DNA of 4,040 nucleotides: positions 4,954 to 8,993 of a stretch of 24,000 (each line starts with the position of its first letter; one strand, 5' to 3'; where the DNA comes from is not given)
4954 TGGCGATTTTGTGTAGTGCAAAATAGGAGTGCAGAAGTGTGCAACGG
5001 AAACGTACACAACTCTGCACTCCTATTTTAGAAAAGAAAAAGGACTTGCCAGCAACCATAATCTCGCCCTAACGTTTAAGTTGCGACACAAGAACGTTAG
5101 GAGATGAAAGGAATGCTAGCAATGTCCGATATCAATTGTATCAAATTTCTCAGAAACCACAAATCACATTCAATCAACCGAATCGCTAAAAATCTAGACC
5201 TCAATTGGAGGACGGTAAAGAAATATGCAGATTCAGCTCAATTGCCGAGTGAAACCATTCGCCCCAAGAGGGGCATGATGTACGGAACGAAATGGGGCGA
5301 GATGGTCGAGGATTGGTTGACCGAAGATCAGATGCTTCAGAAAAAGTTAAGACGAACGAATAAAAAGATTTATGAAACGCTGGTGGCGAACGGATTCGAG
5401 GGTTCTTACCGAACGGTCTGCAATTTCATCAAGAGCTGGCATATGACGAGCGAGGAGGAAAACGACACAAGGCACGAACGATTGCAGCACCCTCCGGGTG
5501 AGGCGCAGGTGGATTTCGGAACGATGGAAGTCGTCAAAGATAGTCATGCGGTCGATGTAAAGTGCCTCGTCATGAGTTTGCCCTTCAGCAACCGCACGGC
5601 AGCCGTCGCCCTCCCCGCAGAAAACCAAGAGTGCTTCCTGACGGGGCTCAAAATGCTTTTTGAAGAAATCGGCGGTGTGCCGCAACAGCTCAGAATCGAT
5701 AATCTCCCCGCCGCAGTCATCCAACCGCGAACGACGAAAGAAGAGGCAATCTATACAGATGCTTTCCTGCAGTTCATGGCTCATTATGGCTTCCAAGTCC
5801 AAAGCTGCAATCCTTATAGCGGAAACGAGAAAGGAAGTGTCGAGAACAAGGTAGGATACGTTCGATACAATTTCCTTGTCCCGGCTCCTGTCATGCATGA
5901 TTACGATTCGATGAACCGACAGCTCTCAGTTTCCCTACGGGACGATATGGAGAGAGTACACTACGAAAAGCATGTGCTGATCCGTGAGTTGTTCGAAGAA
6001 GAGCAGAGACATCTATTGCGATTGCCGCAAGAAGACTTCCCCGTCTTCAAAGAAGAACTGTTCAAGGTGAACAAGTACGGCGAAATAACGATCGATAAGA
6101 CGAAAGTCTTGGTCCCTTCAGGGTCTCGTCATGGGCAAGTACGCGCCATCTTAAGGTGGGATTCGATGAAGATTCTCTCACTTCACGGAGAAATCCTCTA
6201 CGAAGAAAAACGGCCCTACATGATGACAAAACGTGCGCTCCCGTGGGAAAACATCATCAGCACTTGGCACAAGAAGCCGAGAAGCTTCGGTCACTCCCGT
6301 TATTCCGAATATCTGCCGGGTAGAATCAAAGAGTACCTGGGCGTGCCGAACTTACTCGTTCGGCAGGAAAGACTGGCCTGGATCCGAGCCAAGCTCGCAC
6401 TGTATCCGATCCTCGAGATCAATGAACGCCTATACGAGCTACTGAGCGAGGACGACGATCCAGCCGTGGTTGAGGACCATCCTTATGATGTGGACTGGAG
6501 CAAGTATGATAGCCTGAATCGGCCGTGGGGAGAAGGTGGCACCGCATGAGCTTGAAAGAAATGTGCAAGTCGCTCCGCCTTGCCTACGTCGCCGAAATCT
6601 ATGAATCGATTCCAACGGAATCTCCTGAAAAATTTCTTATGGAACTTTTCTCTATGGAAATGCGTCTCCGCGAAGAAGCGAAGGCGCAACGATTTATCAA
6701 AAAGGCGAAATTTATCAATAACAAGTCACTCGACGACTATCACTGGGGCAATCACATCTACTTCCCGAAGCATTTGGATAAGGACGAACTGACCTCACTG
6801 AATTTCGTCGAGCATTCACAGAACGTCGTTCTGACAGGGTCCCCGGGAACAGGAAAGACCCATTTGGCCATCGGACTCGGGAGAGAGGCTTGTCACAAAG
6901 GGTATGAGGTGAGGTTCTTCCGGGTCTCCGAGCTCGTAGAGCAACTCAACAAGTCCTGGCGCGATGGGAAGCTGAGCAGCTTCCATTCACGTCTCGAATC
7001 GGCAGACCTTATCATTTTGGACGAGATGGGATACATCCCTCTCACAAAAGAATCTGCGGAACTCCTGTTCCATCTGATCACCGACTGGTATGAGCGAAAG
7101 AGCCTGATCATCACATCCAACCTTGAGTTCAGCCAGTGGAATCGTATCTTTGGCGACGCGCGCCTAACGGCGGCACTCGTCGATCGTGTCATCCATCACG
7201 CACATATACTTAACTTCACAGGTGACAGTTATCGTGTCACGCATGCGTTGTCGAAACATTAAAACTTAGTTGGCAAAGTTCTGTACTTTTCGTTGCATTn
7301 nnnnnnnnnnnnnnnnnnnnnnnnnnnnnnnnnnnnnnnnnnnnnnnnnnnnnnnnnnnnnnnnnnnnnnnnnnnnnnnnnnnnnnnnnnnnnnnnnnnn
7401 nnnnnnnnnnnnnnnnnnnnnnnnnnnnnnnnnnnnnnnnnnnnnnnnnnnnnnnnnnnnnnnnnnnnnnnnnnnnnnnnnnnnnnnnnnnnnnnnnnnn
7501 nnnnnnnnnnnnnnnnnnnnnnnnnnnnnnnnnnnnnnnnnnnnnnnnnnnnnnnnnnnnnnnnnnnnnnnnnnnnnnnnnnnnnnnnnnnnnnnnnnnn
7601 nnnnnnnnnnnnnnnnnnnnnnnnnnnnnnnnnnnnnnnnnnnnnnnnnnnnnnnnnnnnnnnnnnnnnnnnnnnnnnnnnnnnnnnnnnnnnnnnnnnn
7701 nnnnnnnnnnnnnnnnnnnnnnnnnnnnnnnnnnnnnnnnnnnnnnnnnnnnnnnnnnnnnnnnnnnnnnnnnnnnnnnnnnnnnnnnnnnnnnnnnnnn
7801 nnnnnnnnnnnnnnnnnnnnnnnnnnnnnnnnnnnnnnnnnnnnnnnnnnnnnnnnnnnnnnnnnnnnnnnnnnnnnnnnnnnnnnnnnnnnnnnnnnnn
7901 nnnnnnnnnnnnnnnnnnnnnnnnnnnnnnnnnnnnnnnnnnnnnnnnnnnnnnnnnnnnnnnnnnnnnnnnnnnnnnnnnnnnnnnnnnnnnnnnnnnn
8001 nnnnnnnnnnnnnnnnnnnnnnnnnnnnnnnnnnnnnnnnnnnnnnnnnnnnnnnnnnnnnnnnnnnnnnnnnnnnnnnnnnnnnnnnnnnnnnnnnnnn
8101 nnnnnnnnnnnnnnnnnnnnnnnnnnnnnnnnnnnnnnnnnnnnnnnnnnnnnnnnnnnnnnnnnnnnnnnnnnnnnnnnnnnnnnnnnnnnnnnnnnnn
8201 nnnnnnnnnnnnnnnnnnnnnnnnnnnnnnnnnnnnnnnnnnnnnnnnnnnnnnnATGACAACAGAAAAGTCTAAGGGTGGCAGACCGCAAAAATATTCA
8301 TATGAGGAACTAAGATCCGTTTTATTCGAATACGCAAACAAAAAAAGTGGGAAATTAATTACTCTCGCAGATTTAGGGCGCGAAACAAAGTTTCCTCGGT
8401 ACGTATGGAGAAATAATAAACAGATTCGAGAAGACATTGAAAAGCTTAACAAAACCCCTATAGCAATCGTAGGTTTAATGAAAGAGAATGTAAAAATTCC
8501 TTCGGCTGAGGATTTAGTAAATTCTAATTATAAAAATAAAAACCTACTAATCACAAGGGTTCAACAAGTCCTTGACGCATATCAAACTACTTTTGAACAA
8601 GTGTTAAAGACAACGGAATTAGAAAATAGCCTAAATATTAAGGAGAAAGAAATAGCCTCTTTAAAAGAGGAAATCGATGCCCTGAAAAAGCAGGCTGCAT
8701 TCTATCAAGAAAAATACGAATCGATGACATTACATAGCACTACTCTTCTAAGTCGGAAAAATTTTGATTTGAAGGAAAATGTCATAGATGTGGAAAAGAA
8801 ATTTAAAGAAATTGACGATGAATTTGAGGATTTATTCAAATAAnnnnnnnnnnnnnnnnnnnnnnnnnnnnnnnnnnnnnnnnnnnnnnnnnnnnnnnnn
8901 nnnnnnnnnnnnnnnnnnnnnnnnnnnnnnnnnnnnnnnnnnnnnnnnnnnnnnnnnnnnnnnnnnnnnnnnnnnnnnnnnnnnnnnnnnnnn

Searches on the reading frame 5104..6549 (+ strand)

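Call 5: search_protein_families(library=pfam, proteins=[window:5104-6549:+])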
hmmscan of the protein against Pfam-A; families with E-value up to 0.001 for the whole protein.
window:5104-6549:+ (481 aa): 1 family
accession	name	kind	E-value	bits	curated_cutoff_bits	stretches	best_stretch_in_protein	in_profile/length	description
PF00665.32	rve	-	2.2e-07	31.5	32.6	1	129-239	3-101/102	Integrase core domain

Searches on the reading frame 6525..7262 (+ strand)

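Call 5: search_protein_families(library=pfam, proteins=[window:6525-7262:+])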
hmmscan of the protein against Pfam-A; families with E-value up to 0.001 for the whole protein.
window:6525-7262:+ (245 aa): 6 families
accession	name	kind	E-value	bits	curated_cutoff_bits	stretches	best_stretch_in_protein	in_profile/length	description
PF01695.23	IstB_IS21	-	2.8e-65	220.6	24.1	1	31-240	26-234/238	IstB-like ATP binding protein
PF00308.24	Bac_DnaA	-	1.5e-10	42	23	1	100-200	36-139/162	Bacterial DnaA ATPAse domain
PF20720.3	nSTAND3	-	6.2e-07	29.7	27.2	1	93-148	12-64/155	Novel STAND NTPase 3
PF03266.21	NTPase_1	-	0.0001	22.6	23.9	0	100-140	1-41/168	NTPase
PF00004.35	AAA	-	0.00016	22.6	21.2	1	101-175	1-73/131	ATPase family associated with various cellular activities (AAA)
PF13401.12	AAA_22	-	0.00045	21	27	0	97-134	4-39/130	AAA domain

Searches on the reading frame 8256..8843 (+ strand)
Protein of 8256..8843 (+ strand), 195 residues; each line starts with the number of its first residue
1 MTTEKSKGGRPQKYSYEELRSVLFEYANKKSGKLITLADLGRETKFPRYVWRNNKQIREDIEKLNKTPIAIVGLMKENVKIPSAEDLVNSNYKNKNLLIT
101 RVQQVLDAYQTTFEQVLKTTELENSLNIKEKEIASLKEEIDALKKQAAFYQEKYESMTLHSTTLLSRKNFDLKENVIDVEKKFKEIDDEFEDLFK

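Call 5: search_protein_families(library=pfam, proteins=[window:8256-8843:+])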
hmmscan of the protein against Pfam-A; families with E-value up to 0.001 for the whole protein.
window:8256-8843:+ (195 aa): 1 family
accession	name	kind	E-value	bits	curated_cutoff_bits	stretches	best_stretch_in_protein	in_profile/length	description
PF19776.5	DUF6262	-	0.00089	19.9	29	0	31-147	30-107/110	Family of unknown function (DUF6262)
